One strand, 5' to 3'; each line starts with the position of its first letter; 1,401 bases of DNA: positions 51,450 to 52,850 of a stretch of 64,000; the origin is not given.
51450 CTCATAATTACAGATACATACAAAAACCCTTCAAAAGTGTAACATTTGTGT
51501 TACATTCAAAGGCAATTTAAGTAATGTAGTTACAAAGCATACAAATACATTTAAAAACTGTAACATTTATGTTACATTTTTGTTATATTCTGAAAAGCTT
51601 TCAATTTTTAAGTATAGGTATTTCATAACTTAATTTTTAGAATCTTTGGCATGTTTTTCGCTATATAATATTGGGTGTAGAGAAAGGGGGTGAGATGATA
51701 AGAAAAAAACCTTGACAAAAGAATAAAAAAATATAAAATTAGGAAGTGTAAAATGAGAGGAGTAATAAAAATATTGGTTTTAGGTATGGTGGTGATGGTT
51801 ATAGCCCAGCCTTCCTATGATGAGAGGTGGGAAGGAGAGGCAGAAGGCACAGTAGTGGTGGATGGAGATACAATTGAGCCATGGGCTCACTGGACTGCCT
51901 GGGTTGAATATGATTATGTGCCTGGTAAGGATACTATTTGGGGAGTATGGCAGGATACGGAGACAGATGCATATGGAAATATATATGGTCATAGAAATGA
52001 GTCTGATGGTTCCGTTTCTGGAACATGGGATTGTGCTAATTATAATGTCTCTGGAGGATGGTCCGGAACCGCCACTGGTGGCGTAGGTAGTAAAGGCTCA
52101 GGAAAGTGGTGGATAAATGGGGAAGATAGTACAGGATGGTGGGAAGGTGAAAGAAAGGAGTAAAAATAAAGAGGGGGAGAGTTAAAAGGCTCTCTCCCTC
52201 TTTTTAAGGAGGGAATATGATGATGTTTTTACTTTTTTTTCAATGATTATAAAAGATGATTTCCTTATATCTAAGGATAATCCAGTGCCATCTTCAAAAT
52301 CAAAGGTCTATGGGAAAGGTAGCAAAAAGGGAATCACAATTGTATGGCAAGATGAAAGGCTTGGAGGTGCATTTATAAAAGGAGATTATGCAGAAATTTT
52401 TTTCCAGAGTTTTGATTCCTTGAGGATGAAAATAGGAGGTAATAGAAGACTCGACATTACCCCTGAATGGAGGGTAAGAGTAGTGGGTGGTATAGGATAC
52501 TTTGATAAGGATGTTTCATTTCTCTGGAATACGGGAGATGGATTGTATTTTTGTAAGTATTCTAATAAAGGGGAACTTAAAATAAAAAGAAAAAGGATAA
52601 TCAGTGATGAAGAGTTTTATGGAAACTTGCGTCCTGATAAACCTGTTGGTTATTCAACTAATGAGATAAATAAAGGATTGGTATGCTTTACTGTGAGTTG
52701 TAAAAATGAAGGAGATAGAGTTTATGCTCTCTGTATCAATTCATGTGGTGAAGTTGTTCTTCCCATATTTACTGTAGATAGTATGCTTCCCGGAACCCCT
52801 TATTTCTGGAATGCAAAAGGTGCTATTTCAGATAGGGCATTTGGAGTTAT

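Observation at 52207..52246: Frame discontinuity in a T8 homopolymer at the start of B1: candidate recoding or phase-variation site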

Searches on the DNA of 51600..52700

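Call 59: search_rna_families(source=window, start=51600, end=52700, threshold=evalue, max_evalue=1)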
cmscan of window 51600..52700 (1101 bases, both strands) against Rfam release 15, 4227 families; matches with E-value up to 1: 4.
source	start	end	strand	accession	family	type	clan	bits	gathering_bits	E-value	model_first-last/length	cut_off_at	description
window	52171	52263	+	RF02060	STnc410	Gene; sRNA;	-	24.2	50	0.0085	1-158/158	no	Enterobacterial sRNA STnc410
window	52183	52239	+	RF02451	ncr1241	Gene; sRNA;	-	21.9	60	0.58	1-63/63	no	Bacillus sRNA ncr1241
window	52209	52266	+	RF00136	SNORD81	Gene; snRNA; snoRNA; CD-box;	CL00050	21.4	50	0.48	1-77/77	no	Small nucleolar RNA SNORD81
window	52050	52206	+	RF00166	PrrB_RsmZ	Gene; sRNA;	CL00106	15.9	44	0.46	1-133/133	no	PrrB/RsmZ RNA family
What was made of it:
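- On Programmed -1 ribosomal frameshift site: No Rfam frameshift element was found (call 59).
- No Rfam frameshift element reaches threshold (call 59).
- Tried and rejected: Rfam on 51600-52700 gave only sub-threshold chance hits (best 24 bits against a gathering score of 50, call 59).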
